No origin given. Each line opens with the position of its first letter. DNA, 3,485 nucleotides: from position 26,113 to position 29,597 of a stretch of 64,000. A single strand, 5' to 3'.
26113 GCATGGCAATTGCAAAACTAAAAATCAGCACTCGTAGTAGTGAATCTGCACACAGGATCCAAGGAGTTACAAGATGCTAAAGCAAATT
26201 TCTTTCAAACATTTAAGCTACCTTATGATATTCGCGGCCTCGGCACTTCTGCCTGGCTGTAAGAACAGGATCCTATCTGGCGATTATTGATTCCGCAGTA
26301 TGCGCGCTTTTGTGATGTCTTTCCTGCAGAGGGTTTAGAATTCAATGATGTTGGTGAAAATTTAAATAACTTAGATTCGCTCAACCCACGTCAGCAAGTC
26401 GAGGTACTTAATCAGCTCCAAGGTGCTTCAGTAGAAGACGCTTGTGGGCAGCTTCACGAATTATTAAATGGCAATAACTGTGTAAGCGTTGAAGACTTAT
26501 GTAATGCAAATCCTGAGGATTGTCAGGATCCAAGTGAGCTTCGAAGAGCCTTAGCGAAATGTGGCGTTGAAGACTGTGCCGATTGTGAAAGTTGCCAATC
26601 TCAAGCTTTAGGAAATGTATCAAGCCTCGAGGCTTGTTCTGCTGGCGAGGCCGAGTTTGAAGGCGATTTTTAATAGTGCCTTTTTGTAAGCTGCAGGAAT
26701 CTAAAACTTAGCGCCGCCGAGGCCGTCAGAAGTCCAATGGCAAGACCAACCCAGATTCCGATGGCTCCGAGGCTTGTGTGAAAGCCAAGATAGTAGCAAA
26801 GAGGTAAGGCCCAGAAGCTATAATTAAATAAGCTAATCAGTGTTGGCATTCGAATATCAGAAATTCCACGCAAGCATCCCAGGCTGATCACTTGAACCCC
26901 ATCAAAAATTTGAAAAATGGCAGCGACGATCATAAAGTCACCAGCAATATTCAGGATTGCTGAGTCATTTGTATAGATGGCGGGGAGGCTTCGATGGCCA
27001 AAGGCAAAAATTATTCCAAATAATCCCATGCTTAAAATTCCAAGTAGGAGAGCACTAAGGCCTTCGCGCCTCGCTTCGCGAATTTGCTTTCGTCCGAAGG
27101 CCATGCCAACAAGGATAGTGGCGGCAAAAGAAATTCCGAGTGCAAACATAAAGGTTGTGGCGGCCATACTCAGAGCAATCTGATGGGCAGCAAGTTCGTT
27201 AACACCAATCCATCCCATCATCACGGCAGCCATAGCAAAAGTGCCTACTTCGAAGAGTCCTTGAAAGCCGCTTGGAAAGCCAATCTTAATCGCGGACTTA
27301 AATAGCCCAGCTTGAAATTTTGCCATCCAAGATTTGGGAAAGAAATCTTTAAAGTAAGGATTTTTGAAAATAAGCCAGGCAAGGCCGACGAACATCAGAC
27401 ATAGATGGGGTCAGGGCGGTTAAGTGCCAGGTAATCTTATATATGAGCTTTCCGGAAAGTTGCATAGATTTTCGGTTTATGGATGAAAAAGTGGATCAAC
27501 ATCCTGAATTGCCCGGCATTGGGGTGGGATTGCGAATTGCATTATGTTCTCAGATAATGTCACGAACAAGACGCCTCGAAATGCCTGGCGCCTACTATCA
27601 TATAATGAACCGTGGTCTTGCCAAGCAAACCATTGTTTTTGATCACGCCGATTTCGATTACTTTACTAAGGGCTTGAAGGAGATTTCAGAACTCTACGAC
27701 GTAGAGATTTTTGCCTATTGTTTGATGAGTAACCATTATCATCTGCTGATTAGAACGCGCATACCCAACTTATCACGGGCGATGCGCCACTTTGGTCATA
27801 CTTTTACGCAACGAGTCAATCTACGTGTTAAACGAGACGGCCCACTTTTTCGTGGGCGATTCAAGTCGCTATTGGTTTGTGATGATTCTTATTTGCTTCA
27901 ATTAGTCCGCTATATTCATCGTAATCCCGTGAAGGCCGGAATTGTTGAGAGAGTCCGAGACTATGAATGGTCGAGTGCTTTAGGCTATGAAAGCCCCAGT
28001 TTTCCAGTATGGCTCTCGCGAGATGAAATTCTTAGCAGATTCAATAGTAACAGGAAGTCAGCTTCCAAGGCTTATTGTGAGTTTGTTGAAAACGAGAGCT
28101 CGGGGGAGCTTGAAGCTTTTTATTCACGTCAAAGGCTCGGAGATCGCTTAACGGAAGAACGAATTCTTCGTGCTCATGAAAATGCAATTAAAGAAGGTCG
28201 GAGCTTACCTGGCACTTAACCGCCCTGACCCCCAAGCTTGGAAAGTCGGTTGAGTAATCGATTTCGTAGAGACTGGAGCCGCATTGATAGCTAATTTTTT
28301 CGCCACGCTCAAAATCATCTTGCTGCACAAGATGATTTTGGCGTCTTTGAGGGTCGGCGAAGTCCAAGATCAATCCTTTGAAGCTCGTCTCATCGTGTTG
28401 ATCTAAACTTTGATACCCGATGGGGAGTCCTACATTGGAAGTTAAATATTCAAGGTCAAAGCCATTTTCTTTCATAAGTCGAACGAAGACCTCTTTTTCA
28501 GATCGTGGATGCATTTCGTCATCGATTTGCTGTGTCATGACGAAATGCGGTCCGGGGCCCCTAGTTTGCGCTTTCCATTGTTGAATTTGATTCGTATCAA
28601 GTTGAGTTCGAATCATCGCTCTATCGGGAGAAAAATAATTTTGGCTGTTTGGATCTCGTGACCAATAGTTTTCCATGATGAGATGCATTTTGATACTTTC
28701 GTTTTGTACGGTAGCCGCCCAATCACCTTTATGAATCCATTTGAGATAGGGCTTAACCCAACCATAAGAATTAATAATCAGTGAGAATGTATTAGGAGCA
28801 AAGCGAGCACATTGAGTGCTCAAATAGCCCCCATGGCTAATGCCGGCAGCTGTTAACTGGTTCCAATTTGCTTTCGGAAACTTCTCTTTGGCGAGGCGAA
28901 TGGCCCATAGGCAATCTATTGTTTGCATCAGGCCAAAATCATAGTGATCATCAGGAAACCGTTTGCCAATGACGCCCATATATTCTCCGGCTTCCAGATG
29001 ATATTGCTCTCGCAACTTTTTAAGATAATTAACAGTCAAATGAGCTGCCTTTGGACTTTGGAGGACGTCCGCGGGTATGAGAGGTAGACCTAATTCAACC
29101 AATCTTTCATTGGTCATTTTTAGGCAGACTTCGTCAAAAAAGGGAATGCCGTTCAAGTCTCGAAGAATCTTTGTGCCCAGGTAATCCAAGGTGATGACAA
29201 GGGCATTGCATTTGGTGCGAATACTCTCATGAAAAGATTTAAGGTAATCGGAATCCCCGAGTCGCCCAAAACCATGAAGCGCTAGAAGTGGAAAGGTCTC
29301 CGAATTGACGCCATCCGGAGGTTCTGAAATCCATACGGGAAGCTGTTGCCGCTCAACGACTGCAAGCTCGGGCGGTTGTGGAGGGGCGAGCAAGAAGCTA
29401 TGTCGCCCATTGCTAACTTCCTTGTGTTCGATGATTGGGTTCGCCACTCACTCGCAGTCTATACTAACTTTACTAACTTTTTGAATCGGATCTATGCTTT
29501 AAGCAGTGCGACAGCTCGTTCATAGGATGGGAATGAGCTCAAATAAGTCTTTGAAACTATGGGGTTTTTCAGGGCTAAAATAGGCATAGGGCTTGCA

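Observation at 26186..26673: Lipoprotein signal peptide in one frame running into an acidic 10-Cys ORF in another frame: frameshifted or recoded gene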

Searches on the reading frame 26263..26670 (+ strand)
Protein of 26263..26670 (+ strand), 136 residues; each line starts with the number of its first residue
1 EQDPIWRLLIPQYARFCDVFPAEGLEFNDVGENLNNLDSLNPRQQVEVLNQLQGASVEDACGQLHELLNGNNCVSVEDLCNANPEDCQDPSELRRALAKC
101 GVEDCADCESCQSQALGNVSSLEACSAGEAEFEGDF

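Call 6: search_protein_families(library=pfam, proteins=[window:26263-26670:+], max_evalue=0.1)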
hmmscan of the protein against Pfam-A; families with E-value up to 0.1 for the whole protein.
window:26263-26670:+ (136 aa): 1 family
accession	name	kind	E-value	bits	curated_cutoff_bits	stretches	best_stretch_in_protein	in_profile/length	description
PF14327.11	CSTF2_hinge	-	0.017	16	27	1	35-72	20-56/81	Hinge domain of cleavage stimulation factor subunit 2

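Call 8: find_related_loci(query=window:26263-26670:+, collection=genome_contigs, flank=6000)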
Query window:26263-26670:+ (136 aa) in genome_contigs; peptide patterns used: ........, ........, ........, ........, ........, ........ (x = any residue, [..] = any of these).
66 stretches matched a pattern, but none encodes a relative of the query by tblastn (E <= 1e-3).
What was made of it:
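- Tried and rejected: genome_contigs scan with the Cys-rich protein found nothing (call 8).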

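Call 23: search_protein_representatives(protein=window:26263-26670:+)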
Query: 136 residues. Proteins with E-value up to 0.001 (for the whole library): 4; up to 1e-10: 2; up to 1e-30: 1. The best 4 are listed.
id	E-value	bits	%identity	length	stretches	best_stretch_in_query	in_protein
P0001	1.8e-78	277.7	100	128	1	9-136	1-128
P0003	5.7e-15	72.0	42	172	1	3-114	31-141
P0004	4.8e-04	36.6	34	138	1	42-113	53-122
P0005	6.4e-04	36.2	36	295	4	43-78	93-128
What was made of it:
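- The HMMER match of frame B starts six codons upstream of the TTG (call 23).
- Tried and rejected: Only the exhaustive HMMER search found relatives (call 23).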

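Call 26: find_homologous_proteins(query=P0003, max_evalue=0.01)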
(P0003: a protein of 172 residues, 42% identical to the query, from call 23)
Query P0003 (172 aa): 1 proteins with E <= 0.01 among 21 candidates.
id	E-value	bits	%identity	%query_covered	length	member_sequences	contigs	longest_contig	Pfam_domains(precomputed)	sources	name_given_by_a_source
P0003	5.8e-113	393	100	100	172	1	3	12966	-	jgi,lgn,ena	-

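Call 27: find_encoding_contigs(protein=P0003, flank=8000, max_places=6)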
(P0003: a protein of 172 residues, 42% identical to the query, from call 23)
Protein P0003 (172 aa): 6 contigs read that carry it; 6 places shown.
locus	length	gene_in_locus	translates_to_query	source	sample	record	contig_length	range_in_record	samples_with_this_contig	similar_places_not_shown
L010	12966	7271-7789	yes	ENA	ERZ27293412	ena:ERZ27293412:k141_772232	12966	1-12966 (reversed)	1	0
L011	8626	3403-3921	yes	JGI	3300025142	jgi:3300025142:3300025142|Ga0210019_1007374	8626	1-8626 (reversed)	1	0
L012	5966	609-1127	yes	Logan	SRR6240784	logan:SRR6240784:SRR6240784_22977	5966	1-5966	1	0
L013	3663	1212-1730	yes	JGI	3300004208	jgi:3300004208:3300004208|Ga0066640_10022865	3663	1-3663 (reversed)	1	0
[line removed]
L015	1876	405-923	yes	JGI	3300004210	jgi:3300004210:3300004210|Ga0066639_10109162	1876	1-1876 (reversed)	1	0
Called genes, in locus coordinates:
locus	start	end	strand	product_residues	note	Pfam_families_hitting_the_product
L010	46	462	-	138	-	-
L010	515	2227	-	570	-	PF00069:Pkinase, PF07714:PK_Tyr_Ser-Thr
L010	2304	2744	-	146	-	-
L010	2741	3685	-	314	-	PF01063:Aminotran_4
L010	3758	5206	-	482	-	PF02934:GatB_N, PF02637:GatB_Yqey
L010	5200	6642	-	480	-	PF01425:Amidase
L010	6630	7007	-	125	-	PF02686:GatC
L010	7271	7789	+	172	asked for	-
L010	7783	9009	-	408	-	PF01554:MatE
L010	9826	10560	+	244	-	PF03741:TerC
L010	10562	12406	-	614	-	PF00413:Peptidase_M10 (weak), PF13620:CarboxypepD_reg (weak)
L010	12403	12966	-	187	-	?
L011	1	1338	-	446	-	?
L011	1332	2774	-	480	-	PF01425:Amidase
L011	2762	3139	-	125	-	PF02686:GatC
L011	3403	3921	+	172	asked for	-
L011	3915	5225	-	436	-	PF01554:MatE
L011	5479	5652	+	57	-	-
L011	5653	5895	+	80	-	PF01510:Amidase_2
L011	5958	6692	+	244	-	PF03741:TerC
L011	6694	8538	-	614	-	PF00413:Peptidase_M10 (weak), PF13620:CarboxypepD_reg (weak)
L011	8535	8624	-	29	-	?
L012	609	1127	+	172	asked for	-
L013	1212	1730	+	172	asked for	-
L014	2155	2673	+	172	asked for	-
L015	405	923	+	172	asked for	-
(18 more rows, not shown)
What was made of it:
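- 26670..27395 (-): Context: 5'-truncated MatE efflux gene, keeping only the equivalent of residues 192-436 of the sister genome's 436-aa protein. The sister genome has a full-length MatE (call 27).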

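Call 33: search_protein_families(library=pfam, proteins=[P0003, P0004], max_evalue=1)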
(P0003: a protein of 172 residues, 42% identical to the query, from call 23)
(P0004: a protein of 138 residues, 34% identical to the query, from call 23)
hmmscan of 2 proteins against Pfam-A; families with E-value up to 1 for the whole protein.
P0003 (172 aa): 2 families
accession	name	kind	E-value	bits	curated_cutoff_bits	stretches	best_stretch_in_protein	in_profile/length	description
PF17772.7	zf-MYST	-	0.12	12.6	28.8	1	99-127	27-55/55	MYST family zinc finger domain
PF10506.14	USHBP1_PDZ-bd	-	0.13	12.9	24.5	1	88-124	24-61/65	Harmonin-binding protein USHBP1, PDZ-binding domain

P0004 (138 aa): 1 family
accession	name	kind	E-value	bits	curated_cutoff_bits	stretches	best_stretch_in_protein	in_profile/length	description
PF19773.5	DUF6259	-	0.034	13.7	28.7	1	69-99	182-213/300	Domain of unknown function (DUF6259)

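Call 37: find_encoding_contigs(protein=P0004, flank=6000, max_places=4)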
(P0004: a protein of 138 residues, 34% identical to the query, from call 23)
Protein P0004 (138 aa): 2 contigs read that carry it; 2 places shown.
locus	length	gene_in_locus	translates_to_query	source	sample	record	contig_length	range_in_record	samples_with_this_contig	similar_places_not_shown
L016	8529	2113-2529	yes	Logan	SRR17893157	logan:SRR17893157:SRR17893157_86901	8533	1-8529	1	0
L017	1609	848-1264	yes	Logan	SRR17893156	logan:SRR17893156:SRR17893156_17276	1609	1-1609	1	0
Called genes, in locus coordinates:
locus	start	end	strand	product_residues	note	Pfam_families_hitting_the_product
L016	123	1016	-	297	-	PF00753:Lactamase_B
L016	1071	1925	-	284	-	PF19783:DUF6268 (weak)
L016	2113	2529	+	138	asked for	-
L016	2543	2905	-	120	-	PF04134:DCC1-like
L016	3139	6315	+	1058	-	PF00041:fn3 (weak)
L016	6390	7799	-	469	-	-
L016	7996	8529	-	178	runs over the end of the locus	?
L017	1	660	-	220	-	?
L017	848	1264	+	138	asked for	-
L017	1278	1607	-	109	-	?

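Call 49: predict_structure(alignment_id=A3)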
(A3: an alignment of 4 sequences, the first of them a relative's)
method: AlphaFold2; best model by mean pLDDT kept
length: 172 residues; sequences in the alignment: 4
mean_pLDDT: 50.9   pTM: 0.44
mean pLDDT of the five models: 50.9, 44.1, 39.0, 38.7, 36.4
residues with pLDDT >= 90: 0; 70-90: 31; 50-70: 43; < 50: 98
segments of 3 or more residues with pLDDT < 50: 1-12, 20-29, 48-85, 139-172
pLDDT, mean of each block of 10 residues (from residue 1): 44 50 42 61 58 36 37 41 53 66 73 78 75 59 34 35 29 26
secondary structure, 60 per line:
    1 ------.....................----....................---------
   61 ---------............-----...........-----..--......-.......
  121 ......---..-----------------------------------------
elements in order: H7-27 H32-51 H70-81 H87-97 H107-112 H114-126
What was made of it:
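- Tried and rejected: The model is mostly helical but unreliable, so I ran no fold search, since its matches would be meaningless (call 49).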

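Call 51: search_protein_families(library=ncbifam, proteins=[P0003, window:26263-26670:+, P0004], max_evalue=0.1)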
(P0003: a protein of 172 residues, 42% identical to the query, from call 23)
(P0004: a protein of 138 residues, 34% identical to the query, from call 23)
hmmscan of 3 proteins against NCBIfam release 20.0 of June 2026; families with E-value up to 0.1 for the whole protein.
P0003 (172 aa): 0 families

window:26263-26670:+ (136 aa): 0 families

P0004 (138 aa): 0 families

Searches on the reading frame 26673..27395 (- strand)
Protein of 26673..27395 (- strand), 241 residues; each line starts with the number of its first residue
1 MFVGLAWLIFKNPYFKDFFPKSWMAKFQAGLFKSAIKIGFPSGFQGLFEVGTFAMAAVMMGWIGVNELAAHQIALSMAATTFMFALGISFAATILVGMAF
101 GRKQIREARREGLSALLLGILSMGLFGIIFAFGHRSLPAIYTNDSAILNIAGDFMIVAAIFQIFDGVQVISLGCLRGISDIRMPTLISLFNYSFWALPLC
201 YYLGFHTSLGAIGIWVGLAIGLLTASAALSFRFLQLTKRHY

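Call 6: search_protein_families(library=pfam, proteins=[window:26673-27395:-], max_evalue=0.1)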
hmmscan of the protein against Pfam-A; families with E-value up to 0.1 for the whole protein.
window:26673-27395:- (241 aa): 1 family
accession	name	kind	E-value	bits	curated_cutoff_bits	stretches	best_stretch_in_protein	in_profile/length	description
PF01554.23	MatE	-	2.3e-26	92.8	24.9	1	41-201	1-160/161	MatE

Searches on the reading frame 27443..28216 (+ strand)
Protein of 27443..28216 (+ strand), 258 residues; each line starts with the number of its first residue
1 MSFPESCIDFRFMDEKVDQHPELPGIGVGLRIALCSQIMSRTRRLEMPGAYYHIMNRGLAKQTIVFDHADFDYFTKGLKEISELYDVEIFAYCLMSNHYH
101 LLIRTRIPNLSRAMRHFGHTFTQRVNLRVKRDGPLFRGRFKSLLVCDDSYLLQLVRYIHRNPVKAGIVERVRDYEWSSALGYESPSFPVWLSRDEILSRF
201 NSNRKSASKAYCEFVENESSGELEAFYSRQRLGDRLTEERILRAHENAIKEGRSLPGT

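Call 6: search_protein_families(library=pfam, proteins=[window:27443-28216:+], max_evalue=0.1)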
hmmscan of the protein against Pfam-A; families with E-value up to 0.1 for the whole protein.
window:27443-28216:+ (258 aa): 1 family
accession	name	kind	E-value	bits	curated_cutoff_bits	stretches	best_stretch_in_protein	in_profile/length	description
PF01797.21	Y1_Tnp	-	8.8e-09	36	23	1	50-160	5-120/121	Transposase IS200 like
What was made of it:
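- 27407..28232 (+): Context: REP-associated tyrosine transposase gene (27443-28219) bracketed by 31-nt inverted repeats (27407-27437 and 28202-28232). It is absent from the sister locus and abuts the MatE breakpoint. Pfam Y1_Tnp (call 6).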

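Call 51: search_protein_families(library=ncbifam, proteins=[window:27443-28216:+], max_evalue=0.1)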
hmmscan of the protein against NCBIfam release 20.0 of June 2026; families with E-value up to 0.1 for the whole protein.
window:27443-28216:+ (258 aa): 2 families
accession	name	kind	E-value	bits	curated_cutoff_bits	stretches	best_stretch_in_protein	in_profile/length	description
NF047646.1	REP_Tyr_transpos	equivalog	3.5e-23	82.1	80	1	41-177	1-146/146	REP-associated tyrosine transposase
NF006240.0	PRK08376.1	subfamily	0.013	14.4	662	1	25-84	329-386/521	putative monovalent cation/H+ antiporter subunit D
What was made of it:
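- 27407..28232 (+): NCBIfam NF047646 at 82.1 bits, above its cutoff of 80 (call 51).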

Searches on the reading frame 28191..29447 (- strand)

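Call 6: search_protein_families(library=pfam, proteins=[window:28191-29447:-], max_evalue=0.1)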
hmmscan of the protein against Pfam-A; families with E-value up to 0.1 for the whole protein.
window:28191-29447:- (419 aa): 4 families
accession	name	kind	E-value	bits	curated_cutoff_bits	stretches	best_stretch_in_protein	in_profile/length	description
PF11144.14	DUF2920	-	4.4e-26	92.4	24.7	1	165-333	153-325/400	Protein of unknown function (DUF2920)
PF00326.27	Peptidase_S9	-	7.8e-05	22.7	22.6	1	178-314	47-160/213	Prolyl oligopeptidase family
PF02129.25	Peptidase_S15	-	0.0013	18.9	23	1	197-291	96-198/262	X-Pro dipeptidyl-peptidase (S15 family)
PF00756.26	Esterase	-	0.062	13.5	22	1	186-281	106-174/251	Putative esterase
